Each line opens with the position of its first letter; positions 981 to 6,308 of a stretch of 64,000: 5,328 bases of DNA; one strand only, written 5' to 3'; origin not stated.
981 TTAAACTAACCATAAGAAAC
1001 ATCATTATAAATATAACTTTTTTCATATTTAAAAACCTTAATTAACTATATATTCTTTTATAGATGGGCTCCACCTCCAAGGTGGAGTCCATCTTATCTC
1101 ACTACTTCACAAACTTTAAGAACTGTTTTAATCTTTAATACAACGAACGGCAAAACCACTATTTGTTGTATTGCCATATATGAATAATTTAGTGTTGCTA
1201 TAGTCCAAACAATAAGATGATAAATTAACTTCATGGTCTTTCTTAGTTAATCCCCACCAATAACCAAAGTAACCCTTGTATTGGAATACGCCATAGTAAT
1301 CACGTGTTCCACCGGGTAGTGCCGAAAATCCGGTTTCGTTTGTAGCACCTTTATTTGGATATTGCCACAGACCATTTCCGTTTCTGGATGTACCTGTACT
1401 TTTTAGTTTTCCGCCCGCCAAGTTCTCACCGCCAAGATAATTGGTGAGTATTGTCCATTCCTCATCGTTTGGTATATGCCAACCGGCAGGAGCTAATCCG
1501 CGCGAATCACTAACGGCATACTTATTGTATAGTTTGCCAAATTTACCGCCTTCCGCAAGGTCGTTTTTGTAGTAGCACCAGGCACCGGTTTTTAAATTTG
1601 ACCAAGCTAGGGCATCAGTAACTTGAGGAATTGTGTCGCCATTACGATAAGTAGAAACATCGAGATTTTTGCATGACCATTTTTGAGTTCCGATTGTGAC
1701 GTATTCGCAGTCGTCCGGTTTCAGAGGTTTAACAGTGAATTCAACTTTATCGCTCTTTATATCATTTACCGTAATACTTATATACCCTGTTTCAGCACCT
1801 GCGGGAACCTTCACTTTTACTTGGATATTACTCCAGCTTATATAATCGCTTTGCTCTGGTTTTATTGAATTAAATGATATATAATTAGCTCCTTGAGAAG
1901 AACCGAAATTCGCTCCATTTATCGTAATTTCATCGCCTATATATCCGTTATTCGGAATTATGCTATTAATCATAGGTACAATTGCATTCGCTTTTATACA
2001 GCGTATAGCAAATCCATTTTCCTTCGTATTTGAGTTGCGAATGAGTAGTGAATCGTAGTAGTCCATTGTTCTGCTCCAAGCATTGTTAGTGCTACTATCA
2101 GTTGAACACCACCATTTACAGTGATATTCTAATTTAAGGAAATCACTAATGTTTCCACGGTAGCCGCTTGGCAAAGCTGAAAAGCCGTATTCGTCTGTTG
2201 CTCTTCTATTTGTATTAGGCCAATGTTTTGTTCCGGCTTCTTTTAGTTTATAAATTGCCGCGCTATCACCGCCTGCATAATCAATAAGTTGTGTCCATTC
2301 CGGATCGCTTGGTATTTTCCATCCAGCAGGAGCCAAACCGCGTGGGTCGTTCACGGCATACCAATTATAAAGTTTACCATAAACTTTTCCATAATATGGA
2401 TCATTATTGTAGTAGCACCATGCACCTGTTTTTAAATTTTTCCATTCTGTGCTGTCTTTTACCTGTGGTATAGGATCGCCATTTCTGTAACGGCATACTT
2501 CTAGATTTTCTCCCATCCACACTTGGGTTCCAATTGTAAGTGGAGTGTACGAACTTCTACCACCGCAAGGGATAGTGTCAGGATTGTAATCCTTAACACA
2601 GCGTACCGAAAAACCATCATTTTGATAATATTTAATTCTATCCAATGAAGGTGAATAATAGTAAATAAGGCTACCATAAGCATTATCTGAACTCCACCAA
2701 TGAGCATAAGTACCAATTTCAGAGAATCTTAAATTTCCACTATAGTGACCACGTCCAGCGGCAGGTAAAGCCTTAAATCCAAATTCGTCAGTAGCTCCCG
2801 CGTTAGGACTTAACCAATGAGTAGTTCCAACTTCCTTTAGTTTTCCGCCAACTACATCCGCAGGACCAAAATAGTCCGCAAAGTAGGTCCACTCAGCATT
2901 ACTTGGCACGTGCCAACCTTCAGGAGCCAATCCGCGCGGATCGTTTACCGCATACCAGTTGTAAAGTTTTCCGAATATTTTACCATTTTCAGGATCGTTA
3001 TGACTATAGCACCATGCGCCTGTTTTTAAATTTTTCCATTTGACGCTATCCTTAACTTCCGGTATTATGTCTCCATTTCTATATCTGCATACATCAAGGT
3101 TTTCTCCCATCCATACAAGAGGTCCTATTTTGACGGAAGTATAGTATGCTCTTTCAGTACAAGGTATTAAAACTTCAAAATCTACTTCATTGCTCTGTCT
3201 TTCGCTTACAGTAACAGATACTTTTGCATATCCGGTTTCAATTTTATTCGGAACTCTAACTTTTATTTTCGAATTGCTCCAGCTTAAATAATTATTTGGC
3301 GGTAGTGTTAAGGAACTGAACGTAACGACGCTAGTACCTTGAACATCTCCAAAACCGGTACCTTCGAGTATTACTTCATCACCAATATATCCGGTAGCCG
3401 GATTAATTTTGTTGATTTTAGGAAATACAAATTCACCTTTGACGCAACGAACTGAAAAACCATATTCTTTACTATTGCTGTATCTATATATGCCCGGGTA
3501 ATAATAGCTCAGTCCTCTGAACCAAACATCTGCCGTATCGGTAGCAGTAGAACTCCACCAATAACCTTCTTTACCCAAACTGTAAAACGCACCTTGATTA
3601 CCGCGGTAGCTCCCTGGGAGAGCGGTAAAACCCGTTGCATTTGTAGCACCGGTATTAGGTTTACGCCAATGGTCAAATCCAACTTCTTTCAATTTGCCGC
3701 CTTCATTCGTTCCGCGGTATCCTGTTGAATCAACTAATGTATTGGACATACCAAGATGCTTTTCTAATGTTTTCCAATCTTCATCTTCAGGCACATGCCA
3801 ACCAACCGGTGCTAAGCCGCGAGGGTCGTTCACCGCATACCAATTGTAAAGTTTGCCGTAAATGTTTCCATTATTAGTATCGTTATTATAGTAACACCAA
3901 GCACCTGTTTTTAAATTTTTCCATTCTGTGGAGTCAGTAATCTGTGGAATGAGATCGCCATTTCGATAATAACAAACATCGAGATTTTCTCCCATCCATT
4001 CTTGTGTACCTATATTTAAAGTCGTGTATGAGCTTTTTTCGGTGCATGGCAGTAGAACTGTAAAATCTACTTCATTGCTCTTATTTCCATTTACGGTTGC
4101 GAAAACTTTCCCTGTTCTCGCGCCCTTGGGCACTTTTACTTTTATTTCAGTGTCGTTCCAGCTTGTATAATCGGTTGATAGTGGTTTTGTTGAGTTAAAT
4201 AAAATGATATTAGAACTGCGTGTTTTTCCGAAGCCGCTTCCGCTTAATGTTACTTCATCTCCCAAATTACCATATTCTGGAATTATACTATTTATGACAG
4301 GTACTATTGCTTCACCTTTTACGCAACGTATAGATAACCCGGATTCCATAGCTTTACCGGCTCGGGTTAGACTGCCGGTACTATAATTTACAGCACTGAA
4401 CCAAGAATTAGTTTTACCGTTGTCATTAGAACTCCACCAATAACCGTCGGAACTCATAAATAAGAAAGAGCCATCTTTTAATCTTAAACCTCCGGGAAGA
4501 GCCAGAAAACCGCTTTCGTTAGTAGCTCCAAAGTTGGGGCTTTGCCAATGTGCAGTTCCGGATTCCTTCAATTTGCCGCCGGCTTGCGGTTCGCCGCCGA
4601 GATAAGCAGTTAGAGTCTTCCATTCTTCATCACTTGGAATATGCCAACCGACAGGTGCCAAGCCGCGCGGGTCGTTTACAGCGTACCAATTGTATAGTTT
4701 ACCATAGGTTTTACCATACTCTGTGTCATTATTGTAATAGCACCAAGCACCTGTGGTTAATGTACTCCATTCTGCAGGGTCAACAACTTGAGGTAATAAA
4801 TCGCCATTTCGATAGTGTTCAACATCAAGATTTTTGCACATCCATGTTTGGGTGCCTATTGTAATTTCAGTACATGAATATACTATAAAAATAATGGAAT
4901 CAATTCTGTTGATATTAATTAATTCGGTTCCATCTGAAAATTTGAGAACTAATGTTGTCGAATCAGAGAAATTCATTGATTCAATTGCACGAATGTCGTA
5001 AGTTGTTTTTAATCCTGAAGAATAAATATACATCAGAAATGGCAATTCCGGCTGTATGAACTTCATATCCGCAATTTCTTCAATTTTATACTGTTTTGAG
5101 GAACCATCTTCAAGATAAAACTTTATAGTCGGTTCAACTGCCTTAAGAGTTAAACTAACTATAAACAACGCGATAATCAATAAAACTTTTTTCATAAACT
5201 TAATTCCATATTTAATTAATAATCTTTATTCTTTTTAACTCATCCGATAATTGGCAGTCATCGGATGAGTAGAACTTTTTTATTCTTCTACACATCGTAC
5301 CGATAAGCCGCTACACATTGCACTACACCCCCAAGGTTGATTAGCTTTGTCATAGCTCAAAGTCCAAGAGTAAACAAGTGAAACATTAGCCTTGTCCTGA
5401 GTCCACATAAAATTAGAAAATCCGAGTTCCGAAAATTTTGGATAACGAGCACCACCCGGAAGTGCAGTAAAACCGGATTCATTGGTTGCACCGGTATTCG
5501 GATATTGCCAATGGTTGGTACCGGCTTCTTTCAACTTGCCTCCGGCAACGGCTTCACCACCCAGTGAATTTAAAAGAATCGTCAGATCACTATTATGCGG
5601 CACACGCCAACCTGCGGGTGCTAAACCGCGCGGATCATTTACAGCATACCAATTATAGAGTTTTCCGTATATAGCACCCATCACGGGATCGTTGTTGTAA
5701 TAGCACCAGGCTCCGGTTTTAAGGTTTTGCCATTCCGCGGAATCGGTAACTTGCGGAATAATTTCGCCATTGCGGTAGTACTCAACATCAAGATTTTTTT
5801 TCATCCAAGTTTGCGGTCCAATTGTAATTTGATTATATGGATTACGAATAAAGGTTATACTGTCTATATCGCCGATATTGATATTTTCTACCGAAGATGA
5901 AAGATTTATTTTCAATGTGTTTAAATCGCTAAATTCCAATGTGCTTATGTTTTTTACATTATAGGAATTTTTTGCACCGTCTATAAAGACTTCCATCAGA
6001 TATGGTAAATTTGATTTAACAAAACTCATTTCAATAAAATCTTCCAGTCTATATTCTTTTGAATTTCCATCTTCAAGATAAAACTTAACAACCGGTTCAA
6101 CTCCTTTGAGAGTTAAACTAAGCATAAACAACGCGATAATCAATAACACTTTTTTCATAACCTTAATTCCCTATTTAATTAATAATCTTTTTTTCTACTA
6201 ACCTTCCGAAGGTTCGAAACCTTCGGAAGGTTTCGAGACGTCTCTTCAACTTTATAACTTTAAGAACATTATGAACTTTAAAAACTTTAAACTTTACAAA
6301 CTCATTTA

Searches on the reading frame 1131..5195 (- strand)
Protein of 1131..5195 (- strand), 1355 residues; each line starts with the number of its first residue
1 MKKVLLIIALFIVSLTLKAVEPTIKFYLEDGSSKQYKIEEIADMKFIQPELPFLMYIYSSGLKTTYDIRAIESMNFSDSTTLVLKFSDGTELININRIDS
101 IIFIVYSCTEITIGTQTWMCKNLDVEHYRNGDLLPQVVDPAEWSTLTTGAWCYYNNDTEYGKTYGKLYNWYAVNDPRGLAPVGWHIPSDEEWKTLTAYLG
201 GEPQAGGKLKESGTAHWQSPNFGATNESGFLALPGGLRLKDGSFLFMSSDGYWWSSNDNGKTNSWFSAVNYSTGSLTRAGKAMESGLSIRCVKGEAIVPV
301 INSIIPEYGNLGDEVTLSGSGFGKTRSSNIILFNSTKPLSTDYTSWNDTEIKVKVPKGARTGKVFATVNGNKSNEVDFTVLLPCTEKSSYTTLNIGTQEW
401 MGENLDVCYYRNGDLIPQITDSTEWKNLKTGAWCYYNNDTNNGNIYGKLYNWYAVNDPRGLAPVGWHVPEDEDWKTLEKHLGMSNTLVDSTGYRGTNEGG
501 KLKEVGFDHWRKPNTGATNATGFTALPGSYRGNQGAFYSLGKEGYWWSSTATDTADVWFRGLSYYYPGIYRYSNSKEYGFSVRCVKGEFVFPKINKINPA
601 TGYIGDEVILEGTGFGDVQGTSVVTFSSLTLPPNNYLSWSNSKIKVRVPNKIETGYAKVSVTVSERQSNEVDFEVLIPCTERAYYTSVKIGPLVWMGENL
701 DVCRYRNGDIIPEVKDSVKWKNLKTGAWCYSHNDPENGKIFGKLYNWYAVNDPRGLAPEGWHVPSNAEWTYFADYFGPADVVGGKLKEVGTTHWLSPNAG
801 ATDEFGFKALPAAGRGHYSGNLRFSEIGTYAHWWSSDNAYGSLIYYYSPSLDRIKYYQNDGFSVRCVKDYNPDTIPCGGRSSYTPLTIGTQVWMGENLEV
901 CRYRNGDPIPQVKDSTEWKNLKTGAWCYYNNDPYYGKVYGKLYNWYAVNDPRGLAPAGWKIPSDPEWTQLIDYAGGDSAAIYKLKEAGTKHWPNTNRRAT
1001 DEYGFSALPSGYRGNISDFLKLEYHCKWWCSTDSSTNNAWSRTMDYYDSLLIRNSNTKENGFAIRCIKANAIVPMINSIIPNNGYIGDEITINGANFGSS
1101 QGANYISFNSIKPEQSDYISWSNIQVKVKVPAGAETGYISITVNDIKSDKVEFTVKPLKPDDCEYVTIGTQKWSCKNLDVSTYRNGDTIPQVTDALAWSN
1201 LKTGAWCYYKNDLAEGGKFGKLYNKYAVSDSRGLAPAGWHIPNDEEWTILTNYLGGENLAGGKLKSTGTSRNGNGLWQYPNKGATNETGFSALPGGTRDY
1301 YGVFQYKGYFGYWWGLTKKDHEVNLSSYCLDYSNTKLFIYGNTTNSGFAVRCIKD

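Call 91: search_protein_families(library=pfam, proteins=[window:1131-5195:-], max_evalue=0.00001)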
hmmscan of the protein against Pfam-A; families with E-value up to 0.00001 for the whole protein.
window:1131-5195:- (1355 aa): 2 families
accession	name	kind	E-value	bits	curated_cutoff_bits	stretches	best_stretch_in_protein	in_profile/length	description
PF09603.15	Fib_succ_major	-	2.9e-227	748.7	33.9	5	394-586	2-187/187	Fibrobacter succinogenes major domain (Fib_succ_major)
PF01833.30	TIG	-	6.5e-28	97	20.9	3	299-379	1-83/84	IPT/TIG domain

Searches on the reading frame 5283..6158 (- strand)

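Call 91: search_protein_families(library=pfam, proteins=[window:5283-6158:-], max_evalue=0.00001)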
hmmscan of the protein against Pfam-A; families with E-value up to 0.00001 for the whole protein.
window:5283-6158:- (292 aa): 1 family
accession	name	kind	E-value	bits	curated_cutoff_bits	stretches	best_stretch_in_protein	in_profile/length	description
PF09603.15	Fib_succ_major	-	2.4e-37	129.5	33.9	1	111-290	1-186/187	Fibrobacter succinogenes major domain (Fib_succ_major)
